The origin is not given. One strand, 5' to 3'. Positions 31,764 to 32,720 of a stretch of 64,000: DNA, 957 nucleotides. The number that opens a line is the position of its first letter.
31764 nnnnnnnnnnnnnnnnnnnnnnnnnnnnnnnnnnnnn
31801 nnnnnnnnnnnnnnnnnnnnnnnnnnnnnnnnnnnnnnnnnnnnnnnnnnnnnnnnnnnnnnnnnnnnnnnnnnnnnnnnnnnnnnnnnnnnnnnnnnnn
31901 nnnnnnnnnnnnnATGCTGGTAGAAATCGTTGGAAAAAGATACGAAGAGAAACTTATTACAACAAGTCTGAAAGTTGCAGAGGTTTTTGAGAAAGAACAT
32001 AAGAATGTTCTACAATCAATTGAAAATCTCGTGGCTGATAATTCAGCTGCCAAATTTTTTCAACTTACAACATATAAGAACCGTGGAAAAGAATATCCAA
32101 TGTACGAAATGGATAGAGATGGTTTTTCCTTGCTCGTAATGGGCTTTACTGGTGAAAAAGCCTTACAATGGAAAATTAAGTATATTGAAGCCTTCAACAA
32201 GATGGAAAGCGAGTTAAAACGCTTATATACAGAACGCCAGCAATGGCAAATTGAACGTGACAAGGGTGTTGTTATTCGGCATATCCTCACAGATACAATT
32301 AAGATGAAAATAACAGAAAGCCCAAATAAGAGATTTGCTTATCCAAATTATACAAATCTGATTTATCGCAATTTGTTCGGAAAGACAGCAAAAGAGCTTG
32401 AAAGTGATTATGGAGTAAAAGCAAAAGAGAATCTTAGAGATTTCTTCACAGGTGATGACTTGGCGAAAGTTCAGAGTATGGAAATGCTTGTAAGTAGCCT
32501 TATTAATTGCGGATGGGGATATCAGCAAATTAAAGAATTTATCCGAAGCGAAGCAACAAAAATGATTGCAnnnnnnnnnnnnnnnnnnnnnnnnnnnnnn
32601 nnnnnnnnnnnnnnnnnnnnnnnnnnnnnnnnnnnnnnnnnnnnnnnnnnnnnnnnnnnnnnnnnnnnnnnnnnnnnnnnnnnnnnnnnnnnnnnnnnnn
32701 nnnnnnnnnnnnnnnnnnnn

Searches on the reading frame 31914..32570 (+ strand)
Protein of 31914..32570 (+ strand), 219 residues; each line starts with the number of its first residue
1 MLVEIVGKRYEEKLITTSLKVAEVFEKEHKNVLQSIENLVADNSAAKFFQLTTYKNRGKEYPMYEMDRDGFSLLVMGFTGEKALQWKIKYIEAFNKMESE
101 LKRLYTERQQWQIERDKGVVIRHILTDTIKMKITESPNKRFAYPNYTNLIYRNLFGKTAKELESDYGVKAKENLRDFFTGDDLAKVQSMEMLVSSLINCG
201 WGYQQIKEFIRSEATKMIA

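Call 69: search_protein_families(library=phrogs, proteins=[window:31914-32570:+])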
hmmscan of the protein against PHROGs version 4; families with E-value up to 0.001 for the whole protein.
window:31914-32570:+ (219 aa): 12 families
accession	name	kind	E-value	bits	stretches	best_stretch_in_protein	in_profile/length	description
phrog_2657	-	transcription regulation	6.4e-70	236.2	1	3-218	11-227/243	transcriptional regulator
phrog_518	-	transcription regulation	1.1e-35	124.4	1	11-105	19-115/268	Rha-like transcriptional regulator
phrog_995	-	transcription regulation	2.8e-32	113.4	1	12-135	117-245/307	transcriptional regulator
phrog_373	-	transcription regulation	8e-30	105.4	1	11-110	95-205/373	anti-repressor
phrog_18886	-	unknown function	8.9e-30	105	1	12-113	15-122/269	-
phrog_821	-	transcription regulation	9.3e-24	85.5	1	12-103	160-253/324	transcriptional regulator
phrog_63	-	transcription regulation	3.6e-19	70.4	1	11-114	128-232/431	anti-repressor Ant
phrog_10324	-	transcription regulation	7.7e-17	62.9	1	12-120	2-108/205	anti-repressor Ant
phrog_8244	-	unknown function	1.2e-09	38.8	1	13-123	155-267/383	-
phrog_20738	-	transcription regulation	2.1e-07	32.7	1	66-108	1-42/103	anti-repressor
phrog_17716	-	unknown function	4.1e-05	25.4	1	76-103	1-28/101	-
phrog_8235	-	transcription regulation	4.7e-05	24.1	1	11-104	8-108/219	anti-repressor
